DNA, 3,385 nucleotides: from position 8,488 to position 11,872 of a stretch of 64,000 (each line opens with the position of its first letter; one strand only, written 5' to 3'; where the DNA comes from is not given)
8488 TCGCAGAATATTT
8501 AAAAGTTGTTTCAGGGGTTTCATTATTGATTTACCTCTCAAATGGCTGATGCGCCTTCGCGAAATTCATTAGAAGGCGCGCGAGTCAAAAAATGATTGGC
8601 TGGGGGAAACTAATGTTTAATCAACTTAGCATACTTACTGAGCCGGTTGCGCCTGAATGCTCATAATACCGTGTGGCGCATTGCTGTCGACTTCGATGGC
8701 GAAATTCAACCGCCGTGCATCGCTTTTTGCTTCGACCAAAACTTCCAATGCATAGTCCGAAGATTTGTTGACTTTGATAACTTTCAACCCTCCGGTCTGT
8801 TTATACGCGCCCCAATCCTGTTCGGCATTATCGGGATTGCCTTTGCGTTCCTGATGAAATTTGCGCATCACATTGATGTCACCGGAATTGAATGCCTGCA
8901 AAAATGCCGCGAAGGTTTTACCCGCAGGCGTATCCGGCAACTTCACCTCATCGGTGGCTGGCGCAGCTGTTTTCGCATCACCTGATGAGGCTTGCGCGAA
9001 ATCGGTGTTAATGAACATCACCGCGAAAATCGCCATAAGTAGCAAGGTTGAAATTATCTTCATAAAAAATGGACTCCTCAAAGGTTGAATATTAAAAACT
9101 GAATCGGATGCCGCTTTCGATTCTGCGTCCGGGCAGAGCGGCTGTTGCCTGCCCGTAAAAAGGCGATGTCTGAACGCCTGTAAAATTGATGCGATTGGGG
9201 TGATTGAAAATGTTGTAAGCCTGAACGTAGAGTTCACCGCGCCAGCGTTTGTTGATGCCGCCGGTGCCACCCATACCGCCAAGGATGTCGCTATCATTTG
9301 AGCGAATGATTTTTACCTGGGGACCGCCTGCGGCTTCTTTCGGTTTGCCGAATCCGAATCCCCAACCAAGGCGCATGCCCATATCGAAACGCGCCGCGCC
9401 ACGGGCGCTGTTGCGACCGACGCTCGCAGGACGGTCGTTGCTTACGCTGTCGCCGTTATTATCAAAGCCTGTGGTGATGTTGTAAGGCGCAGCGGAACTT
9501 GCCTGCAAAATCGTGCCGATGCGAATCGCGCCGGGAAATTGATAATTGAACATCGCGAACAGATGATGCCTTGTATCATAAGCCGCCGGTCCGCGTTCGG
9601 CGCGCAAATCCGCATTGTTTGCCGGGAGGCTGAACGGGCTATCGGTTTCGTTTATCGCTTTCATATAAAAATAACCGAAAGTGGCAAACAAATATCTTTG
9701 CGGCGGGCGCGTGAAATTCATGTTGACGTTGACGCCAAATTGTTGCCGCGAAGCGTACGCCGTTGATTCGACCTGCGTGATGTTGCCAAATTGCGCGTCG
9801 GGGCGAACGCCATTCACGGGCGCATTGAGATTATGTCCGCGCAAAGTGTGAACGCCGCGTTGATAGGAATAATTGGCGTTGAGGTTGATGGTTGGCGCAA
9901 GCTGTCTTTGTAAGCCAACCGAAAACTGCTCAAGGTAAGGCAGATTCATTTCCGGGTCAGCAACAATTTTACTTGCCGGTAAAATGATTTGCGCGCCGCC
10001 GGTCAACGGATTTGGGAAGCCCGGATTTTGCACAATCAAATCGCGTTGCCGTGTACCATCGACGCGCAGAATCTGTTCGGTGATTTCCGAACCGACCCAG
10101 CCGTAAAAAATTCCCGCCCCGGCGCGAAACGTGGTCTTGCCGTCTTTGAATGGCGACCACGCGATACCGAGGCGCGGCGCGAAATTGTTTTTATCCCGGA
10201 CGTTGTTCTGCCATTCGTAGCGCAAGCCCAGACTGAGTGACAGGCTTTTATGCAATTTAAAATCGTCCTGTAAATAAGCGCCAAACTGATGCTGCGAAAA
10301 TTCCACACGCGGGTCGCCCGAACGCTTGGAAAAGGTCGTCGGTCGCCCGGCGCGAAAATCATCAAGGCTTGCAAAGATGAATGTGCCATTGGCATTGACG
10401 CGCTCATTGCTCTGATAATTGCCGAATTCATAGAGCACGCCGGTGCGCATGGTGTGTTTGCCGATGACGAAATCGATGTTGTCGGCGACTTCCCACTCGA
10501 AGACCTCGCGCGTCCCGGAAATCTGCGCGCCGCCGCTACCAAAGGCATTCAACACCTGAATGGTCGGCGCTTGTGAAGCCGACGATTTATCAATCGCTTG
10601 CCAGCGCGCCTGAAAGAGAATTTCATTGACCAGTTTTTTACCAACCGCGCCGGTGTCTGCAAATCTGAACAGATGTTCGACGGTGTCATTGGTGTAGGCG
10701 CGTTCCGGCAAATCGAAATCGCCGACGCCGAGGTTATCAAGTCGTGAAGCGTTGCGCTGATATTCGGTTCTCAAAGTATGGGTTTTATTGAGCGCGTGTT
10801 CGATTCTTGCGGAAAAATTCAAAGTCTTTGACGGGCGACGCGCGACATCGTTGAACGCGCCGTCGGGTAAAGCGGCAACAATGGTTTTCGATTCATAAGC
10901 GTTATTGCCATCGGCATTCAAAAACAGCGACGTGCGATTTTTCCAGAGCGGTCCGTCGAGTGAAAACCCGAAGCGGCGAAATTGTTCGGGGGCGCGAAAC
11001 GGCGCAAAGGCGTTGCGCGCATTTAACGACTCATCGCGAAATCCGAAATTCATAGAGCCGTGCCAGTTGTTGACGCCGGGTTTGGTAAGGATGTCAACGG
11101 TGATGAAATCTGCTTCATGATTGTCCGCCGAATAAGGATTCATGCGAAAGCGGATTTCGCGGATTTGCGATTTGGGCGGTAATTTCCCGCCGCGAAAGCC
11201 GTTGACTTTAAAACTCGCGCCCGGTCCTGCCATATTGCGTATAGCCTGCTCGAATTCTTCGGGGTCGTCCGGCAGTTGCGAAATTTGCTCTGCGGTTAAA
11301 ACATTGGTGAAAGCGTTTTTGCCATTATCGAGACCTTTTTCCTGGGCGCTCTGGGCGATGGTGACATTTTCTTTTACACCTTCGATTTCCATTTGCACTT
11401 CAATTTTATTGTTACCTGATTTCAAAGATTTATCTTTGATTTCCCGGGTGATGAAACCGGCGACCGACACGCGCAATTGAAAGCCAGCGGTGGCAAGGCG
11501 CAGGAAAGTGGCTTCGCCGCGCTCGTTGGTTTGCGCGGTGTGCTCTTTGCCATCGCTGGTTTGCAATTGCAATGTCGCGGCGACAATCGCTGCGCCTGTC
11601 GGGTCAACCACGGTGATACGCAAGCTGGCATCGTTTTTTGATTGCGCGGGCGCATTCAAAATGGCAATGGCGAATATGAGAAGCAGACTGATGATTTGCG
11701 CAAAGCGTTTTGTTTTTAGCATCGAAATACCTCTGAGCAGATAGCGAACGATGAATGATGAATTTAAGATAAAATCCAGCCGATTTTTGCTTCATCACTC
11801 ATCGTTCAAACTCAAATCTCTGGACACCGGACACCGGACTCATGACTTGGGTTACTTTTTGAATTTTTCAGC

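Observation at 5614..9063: Unusual secreted fusion: S41 peptidase + two repeat domains + beta-lactamase-fold hydrolase, with a stand-alone paralog of the repeat domain next door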

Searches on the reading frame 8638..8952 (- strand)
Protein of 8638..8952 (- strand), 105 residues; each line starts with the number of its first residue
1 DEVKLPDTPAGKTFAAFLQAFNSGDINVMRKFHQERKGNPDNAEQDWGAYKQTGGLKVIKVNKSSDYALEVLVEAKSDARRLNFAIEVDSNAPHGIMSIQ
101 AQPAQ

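Call 7: search_protein_families(library=pfam, proteins=[window:8638-8952:-], max_evalue=10)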
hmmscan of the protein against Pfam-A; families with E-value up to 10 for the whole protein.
seq(105 aa): 0 families

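Call 25: predict_structure(alignment_id=A2)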
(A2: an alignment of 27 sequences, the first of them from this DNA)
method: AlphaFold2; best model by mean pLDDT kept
length: 105 residues; sequences in the alignment: 27
mean_pLDDT: 95.9   pTM: 0.87
mean pLDDT of the five models: 95.9, 95.5, 95.3, 95.1, 94.5
residues with pLDDT >= 90: 100; 70-90: 4; 50-70: 1; < 50: 0
segments of 3 or more residues with pLDDT < 50: none
pLDDT, mean of each block of 10 residues (from residue 1): 92 98 98 94 96 98 98 97 98 93 92
secondary structure, 60 per line:
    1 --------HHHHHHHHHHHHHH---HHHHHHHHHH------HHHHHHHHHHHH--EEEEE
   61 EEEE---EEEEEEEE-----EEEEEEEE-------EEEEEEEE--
elements in order: H9-22 H26-35 H42-53 E56-64 E68-75 E81-88 E96-103

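Call 26: search_protein_representatives(alignment_id=A2)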
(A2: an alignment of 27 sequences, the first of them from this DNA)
Query: 27 sequences, 105 profile positions. Proteins with E-value up to 0.001 (for the whole library): 1936; up to 1e-10: 663; up to 1e-30: 27. The best 150 are listed.
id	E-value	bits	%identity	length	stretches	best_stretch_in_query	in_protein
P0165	3.3e-43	162.2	-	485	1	2-104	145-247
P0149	1.1e-42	160.5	-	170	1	1-104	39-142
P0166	6.1e-42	158.1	-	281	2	5-104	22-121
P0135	6.9e-41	154.7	-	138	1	2-104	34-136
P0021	2.3e-40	153.1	-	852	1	2-104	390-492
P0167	1.5e-38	147.2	-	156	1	2-103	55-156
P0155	2.7e-37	143.2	-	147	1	2-104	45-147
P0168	4.7e-37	142.4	-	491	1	3-105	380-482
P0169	8.8e-37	141.5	-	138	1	2-104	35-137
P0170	9.6e-37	141.4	-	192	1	4-104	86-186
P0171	1.0e-36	141.4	-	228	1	5-105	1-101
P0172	1.6e-36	140.7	-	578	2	7-104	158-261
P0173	6.9e-36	138.7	-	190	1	2-105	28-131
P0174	9.6e-36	138.2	-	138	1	3-104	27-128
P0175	2.1e-35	137.1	-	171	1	3-104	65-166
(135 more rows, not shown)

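Call 30: search_protein_families(library=pfam, alignment_id=A3, max_evalue=0.001)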
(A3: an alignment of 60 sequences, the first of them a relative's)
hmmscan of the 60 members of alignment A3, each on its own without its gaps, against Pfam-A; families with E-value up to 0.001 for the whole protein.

A. member 1, P0165 (485 aa): 2 families
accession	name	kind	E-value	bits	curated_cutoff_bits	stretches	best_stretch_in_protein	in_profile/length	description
PF00144.29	Beta-lactamase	-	7.9e-50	170.3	27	1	278-470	2-191/329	Beta-lactamase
PF03572.23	Peptidase_S41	-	1.4e-05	25.2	24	1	38-94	1-57/165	Peptidase family S41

B. families by the number of members that match (of 60 scanned): 9 families
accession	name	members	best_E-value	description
PF00144.29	Beta-lactamase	30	1.8e-69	Beta-lactamase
PF03572.23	Peptidase_S41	11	1.2e-26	Peptidase family S41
PF11918.13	Peptidase_S41_N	10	3.8e-16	N-terminal domain of Peptidase_S41 in eukaryotic IRBP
PF18042.7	ORF_12_N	3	2.8e-05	ORF 12 gene product N-terminal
PF13354.11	Beta-lactamase2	2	1e-05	Beta-lactamase enzyme family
PF13650.11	Asp_protease_2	1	1.8e-13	Aspartyl protease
PF13975.11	gag-asp_proteas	1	1.8e-08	gag-polyprotein putative aspartyl protease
PF13548.11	DUF4126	1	4.8e-06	Domain of unknown function (DUF4126)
PF04187.18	Cofac_haem_bdg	1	2.8e-05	Haem-binding uptake, Tiki superfamily, ChaN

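Call 36: search_solved_structures(query=A4, max_evalue=10, show_alignments=3)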
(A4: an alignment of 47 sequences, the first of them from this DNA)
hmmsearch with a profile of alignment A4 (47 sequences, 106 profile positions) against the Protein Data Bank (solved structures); distinct sequences matched with E-value up to 10: 23.
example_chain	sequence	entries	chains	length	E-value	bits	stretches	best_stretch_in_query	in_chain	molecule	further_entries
3i0y_A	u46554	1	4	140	0.039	17.2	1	13-42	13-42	Putative polyketide cyclase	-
1ie5_A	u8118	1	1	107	0.16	15.2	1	42-91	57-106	NEURAL CELL ADHESION MOLECULE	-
9oet_D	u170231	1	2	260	0.36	14.1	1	27-79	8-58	Lysine hydroxylase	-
7jsd_A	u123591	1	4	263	0.37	14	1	27-79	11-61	Lysine hydroxylase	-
3igm_B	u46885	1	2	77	0.39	14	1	6-44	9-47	PF14_0633 protein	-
6htf_A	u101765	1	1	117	0.42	13.9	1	24-79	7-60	Tyrosine-protein kinase BTK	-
2edo_A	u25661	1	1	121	0.44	13.8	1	29-100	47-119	CD48 antigen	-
2ge9_A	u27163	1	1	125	0.45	13.7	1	24-79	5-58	Tyrosine-protein kinase BTK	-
5cf1_A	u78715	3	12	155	0.79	13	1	4-42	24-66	Limonene-1,2-epoxide hydrolase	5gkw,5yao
9vko_A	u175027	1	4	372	0.84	12.9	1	35-82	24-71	Invasion protein InvE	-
3cux_A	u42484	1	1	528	0.85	12.9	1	18-70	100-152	Malate synthase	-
9y93_A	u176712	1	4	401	0.92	12.8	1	35-82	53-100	Invasion protein InvE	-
4xby_C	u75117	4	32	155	1.1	12.4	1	4-42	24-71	Limonene-1,2-epoxide hydrolase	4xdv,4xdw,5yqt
1rcd_A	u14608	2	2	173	1.2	12.4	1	27-66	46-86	L FERRITIN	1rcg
1qz1_A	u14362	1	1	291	1.2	12.4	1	45-91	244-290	Neural cell adhesion molecule 1, 140 kDa isoform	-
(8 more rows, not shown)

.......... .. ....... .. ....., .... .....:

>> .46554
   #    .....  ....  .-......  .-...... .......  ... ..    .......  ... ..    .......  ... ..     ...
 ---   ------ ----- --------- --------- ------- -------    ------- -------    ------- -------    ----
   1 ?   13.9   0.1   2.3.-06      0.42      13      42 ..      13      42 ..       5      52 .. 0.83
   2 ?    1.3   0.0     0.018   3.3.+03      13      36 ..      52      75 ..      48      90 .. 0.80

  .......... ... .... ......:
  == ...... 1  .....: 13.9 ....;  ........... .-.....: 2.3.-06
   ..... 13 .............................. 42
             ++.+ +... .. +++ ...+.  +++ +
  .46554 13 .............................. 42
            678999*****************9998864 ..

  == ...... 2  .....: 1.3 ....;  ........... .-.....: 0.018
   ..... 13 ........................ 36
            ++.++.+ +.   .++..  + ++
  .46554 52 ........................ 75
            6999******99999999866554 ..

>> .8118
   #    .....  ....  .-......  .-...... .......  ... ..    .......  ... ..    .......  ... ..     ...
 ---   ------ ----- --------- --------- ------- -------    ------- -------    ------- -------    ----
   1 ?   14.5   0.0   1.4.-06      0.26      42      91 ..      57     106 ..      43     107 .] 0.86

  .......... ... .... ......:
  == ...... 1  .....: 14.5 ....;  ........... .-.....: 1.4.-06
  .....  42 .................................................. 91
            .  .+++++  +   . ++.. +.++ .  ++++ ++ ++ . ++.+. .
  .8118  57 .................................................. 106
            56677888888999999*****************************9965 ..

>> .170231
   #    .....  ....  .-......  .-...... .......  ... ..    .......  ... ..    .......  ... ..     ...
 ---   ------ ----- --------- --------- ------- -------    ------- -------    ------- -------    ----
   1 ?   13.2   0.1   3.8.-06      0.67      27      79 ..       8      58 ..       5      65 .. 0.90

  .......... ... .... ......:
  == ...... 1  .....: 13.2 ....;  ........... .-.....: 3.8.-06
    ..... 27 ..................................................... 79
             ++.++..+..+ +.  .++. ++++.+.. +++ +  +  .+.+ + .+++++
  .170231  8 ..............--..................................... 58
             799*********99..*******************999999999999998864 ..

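Call 72: search_protein_families(library=pfam, alignment_id=A4, max_evalue=0.1)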
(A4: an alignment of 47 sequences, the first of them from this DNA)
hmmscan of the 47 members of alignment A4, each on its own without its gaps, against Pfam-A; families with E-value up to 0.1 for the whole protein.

A. member 1, seq(105 aa): 0 families

B. families by the number of members that match (of 47 scanned): 11 families
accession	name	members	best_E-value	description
PF18042.7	ORF_12_N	10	0.00022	ORF 12 gene product N-terminal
PF12680.13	SnoaL_2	2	0.019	SnoaL-like domain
PF14534.12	DUF4440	1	0.00095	Domain of unknown function (DUF4440)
PF07366.18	SnoaL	1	0.0052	SnoaL-like polyketide cyclase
PF04280.21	Tim44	1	0.01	Tim44-like domain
PF09825.15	BPL_N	1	0.021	Biotin-protein ligase, N terminal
PF18195.6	GatD_N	1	0.051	GatD N-terminal domain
PF09751.14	Es2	1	0.055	Nuclear protein Es2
PF02883.26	Alpha_adaptinC2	1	0.068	Adaptin C-terminal domain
PF19788.4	DUF6272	1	0.081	Family of unknown function (DUF6272)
PF09832.14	DUF2059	1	0.081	Uncharacterized protein conserved in bacteria (DUF2059)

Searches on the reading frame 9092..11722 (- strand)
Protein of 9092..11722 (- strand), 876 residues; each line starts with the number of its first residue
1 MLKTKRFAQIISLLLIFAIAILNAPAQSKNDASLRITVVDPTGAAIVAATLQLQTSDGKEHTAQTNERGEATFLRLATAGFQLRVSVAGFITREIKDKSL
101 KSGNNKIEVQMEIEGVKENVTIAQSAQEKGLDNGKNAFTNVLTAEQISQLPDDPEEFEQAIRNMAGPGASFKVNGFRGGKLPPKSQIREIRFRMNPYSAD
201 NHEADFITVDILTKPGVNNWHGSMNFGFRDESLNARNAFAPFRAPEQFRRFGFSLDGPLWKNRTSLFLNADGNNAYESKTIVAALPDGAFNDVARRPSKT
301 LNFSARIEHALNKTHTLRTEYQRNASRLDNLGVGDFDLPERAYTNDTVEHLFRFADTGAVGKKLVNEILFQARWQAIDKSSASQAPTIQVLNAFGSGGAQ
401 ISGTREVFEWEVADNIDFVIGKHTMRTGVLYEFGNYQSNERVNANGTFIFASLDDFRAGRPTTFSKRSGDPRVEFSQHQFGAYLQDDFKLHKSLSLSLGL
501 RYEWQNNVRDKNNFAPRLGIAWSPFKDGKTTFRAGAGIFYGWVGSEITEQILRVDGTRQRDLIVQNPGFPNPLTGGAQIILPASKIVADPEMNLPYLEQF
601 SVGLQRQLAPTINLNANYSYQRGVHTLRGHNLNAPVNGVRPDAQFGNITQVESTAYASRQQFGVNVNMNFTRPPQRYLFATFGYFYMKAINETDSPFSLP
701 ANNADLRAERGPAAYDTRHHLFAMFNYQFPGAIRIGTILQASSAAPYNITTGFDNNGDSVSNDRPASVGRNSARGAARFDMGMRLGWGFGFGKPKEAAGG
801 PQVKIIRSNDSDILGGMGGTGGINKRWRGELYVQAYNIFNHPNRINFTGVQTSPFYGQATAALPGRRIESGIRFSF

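Call 5: search_protein_families(library=pfam, proteins=[window:9092-11722:-], max_evalue=0.01)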
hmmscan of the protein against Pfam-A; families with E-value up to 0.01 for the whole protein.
window:9092-11722:- (876 aa): 5 families
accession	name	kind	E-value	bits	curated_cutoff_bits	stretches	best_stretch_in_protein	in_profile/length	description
PF25183.1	OMP_b-brl_4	-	2.5e-66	225.1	30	3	510-868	434-837/838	Outer membrane beta barrel domain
PF13620.12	CarboxypepD_reg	-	5.2e-10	40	32.3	1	34-105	2-74/82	Carboxypeptidase regulatory-like domain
PF00593.30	TonB_dep_Rec_b-barrel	-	2.2e-09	38.2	27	1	295-536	57-237/436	TonB dependent receptor-like, beta-barrel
PF02369.22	Big_1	-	0.0016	18.9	34.9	1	23-73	10-64/93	Bacterial Ig-like domain (group 1)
PF24025.1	Ig_DR_A0283-like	-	0.0023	18.7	27.1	1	31-86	6-63/102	DR_A0283-like, Ig-like domain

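Call 6: search_protein_families(library=ncbifam, proteins=[window:9092-11722:-], max_evalue=0.01)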
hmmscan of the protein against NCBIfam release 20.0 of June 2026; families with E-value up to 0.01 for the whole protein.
window:9092-11722:- (876 aa): 3 families
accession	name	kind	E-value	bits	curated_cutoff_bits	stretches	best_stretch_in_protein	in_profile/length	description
TIGR01786.1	TonB-hemlactrns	subfamily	0.00014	20.4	323.75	1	458-535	383-459/719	TonB-dependent hemoglobin/transferrin/lactoferrin family receptor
NF010012.0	PRK13486.1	equivalog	0.00041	18.8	924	0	474-523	379-426/696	TonB-dependent receptor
NF050067.1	TonBEntbctnRecCfrA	equivalog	0.0015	16.9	1200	0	473-525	385-435/698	TonB-dependent ferric enterobactin receptor CfrA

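Call 70: search_protein_families(library=pfam, proteins=[window:9092-11722:-], max_evalue=10)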
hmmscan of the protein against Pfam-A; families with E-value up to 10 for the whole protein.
window:9092-11722:- (876 aa): 8 families
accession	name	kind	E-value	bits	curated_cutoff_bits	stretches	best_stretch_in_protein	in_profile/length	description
PF25183.1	OMP_b-brl_4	-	2.5e-66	225.1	30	3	510-868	434-837/838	Outer membrane beta barrel domain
PF13620.12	CarboxypepD_reg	-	5.2e-10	40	32.3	1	34-105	2-74/82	Carboxypeptidase regulatory-like domain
PF00593.30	TonB_dep_Rec_b-barrel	-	2.2e-09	38.2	27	1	295-536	57-237/436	TonB dependent receptor-like, beta-barrel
PF02369.22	Big_1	-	0.0016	18.9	34.9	1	23-73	10-64/93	Bacterial Ig-like domain (group 1)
PF24025.1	Ig_DR_A0283-like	-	0.0023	18.7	27.1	1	31-86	6-63/102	DR_A0283-like, Ig-like domain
PF13715.12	CarbopepD_reg_2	-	0.019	15.4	32.2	1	37-114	4-79/88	CarboxypepD_reg-like domain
PF24107.1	DUF7382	-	0.17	12.2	27.4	1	32-72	20-63/65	Domain of unknown function (DUF7382)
PF03963.19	FlgD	-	0.22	12.2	27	1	119-165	12-58/75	Flagellar hook capping protein - N-terminal region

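Call 88: search_solved_structures(query=window:9092-11722:-, max_evalue=0.01, show_alignments=0)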
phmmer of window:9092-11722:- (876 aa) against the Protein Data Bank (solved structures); distinct sequences matched with E-value up to 0.01: 0.

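Call 90: search_solved_structures(query=A9, max_evalue=0.1, show_alignments=0)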
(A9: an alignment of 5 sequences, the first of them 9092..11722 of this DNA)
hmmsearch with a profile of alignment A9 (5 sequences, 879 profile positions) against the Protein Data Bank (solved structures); distinct sequences matched with E-value up to 0.1: 0.
